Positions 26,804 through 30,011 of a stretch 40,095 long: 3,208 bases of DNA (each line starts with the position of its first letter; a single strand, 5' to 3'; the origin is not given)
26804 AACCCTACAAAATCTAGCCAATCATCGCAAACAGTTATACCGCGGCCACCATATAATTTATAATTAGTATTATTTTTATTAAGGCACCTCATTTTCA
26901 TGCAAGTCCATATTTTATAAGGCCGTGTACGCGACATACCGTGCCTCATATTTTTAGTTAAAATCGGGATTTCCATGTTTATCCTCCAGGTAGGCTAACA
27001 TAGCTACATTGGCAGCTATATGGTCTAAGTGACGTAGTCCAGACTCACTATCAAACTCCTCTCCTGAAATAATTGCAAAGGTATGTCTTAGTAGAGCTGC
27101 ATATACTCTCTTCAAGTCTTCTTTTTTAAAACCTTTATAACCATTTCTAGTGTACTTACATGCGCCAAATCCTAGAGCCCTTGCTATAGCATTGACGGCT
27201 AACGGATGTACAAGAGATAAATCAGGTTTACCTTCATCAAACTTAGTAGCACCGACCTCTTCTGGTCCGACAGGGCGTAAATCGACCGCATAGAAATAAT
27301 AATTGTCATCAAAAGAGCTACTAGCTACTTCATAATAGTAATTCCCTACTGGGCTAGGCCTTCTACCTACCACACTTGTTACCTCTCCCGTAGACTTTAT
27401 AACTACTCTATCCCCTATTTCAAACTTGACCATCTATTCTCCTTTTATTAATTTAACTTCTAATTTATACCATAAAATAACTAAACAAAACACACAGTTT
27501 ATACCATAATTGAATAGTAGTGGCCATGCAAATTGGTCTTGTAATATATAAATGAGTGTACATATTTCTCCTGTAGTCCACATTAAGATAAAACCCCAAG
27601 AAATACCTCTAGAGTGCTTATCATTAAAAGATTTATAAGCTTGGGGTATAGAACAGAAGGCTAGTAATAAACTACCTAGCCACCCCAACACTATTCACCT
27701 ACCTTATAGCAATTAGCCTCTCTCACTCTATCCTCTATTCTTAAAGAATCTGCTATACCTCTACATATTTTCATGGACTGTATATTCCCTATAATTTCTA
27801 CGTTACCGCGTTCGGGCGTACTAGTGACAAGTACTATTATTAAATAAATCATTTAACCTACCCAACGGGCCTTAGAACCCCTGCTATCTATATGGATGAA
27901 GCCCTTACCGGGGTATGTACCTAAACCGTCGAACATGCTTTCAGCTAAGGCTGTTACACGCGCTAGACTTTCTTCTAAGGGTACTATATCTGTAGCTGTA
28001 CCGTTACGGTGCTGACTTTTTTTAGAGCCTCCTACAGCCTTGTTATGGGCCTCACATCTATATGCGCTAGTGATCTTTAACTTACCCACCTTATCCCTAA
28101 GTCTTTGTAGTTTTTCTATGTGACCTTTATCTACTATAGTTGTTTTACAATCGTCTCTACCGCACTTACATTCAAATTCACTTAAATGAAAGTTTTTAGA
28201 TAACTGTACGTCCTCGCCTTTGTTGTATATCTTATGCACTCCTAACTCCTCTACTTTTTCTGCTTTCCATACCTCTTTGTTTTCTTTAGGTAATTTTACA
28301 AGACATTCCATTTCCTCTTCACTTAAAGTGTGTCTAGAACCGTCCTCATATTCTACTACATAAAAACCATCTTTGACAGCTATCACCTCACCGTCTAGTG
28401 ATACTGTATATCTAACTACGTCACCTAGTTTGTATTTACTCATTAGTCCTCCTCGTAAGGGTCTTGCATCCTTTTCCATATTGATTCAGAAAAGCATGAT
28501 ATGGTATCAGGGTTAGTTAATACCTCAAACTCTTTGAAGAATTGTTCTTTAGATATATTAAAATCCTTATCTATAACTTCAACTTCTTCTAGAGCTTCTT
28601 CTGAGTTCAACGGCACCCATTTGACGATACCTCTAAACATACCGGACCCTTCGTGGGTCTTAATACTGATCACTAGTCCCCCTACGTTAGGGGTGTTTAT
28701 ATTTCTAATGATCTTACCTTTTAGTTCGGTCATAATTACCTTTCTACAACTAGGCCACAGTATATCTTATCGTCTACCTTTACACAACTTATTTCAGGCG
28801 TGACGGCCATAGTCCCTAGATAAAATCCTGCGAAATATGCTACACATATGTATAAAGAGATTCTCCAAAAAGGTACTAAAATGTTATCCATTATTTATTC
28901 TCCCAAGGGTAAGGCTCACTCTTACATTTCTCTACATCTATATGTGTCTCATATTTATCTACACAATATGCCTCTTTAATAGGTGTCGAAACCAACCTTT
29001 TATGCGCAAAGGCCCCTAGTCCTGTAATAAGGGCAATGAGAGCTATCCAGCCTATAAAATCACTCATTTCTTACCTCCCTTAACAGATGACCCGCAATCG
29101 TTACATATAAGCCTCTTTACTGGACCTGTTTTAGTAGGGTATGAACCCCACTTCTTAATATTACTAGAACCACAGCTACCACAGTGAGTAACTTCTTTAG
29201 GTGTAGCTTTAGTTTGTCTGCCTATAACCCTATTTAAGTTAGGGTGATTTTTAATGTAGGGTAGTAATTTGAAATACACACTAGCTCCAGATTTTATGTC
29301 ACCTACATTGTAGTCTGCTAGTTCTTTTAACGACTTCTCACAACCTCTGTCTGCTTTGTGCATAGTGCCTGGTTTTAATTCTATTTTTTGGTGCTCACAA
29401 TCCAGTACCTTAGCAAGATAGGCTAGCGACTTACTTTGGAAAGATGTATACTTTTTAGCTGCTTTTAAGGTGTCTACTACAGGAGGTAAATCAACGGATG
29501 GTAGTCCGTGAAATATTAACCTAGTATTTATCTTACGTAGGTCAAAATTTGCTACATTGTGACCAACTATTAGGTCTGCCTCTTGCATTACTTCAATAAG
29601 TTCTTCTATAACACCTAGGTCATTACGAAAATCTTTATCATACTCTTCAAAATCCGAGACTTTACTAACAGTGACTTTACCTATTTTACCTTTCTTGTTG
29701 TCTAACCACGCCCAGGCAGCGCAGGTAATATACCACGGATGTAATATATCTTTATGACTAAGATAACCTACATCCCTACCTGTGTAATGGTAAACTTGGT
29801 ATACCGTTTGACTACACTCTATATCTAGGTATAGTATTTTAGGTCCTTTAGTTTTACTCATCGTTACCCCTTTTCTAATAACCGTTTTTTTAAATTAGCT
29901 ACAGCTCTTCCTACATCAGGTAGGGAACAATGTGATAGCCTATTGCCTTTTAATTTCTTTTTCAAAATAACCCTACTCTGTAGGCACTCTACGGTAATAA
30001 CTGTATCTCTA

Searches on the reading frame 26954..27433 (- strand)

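Call 56: search_protein_families(library=pfam, max_evalue=0.01, proteins=[window:26954-27433:-])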
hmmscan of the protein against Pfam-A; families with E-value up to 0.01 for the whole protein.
window:26954-27433:- (159 aa): 1 family
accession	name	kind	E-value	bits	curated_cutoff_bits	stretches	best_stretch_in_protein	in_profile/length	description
PF18909.5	dGTP_diPhyd_N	-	6.4e-23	81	27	1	63-152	5-92/99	dATP/dGTP diphosphohydrolase, N-terminal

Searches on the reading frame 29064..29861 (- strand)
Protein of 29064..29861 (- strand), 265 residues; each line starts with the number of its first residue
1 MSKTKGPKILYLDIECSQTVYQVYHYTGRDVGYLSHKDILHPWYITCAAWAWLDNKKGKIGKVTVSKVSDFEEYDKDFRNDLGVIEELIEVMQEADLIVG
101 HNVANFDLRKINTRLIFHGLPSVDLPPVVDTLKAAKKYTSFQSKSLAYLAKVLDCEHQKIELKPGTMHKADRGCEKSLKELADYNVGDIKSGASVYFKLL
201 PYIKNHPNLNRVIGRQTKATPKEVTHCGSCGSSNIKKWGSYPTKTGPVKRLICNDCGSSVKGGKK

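Call 14: search_protein_families(library=phrogs, proteins=[window:29064-29861:-])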
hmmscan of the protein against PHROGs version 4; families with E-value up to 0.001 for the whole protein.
window:29064-29861:- (265 aa): 4 families
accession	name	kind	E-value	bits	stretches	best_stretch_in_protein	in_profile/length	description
phrog_403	-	DNA, RNA and nucleotide metabolism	9.8e-53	180.1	1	2-264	60-305/321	DNA polymerase exonuclease subunit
phrog_17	-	DNA, RNA and nucleotide metabolism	1.6e-12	47.2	1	6-206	669-831/1445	DNA polymerase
phrog_25228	-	DNA, RNA and nucleotide metabolism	0.0004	20.5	0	16-116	29-130/326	3'-5' exonuclease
phrog_262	-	DNA, RNA and nucleotide metabolism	0.00086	18.5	0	6-115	115-218/856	DNA polymerase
